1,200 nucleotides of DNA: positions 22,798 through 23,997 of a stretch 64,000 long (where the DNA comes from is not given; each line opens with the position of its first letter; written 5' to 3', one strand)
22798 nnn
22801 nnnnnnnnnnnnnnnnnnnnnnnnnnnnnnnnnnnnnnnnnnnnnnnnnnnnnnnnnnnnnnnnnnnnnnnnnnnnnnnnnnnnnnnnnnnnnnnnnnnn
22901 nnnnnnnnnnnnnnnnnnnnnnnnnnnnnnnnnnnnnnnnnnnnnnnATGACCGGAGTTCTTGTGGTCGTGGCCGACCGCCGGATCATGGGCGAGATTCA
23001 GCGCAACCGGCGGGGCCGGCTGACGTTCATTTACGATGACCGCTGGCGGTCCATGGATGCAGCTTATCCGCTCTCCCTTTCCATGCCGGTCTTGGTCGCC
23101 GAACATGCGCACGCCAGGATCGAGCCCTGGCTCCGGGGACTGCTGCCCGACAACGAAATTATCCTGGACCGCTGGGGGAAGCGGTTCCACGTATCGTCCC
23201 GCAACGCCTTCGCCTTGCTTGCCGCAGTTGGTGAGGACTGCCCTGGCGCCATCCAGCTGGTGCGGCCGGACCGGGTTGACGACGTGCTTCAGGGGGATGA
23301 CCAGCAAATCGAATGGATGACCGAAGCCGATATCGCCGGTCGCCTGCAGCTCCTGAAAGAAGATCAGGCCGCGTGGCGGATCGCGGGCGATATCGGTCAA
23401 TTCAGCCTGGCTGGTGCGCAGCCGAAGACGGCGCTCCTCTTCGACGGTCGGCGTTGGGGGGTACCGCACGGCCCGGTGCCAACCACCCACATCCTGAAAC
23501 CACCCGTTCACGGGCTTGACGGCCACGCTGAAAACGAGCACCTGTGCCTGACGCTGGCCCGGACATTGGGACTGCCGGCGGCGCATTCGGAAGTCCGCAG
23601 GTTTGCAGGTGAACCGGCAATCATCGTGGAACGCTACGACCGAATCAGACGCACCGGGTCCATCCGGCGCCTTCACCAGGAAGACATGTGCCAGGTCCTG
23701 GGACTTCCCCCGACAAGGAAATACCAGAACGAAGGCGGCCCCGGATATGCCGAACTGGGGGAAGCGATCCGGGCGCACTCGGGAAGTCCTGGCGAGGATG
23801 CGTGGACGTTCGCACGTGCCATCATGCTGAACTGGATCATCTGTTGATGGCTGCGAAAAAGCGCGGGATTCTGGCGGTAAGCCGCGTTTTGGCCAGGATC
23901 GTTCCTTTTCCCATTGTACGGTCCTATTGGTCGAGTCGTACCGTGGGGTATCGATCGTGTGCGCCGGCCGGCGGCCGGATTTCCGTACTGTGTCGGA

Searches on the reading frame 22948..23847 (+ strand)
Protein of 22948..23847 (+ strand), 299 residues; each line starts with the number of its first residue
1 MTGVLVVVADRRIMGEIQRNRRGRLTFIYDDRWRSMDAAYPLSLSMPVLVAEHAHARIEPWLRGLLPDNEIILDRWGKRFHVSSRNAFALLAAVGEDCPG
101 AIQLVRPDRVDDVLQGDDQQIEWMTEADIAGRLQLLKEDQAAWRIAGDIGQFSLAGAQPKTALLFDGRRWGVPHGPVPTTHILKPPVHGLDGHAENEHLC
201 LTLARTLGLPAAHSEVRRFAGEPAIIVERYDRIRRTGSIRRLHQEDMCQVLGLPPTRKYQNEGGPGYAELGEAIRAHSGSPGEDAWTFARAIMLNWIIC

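Call 3: search_protein_families(library=pfam, proteins=[window:22948-23847:+], max_evalue=0.01)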
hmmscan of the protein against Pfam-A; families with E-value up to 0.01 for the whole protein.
window:22948-23847:+ (299 aa): 2 families
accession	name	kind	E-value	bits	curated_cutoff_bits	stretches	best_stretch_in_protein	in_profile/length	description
PF07804.18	HipA_C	-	1.2e-32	113.8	30.5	1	152-298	1-132/213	HipA-like C-terminal domain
PF13657.11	Couple_hipA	-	2.7e-25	89.2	22.5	1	6-104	2-98/99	HipA N-terminal domain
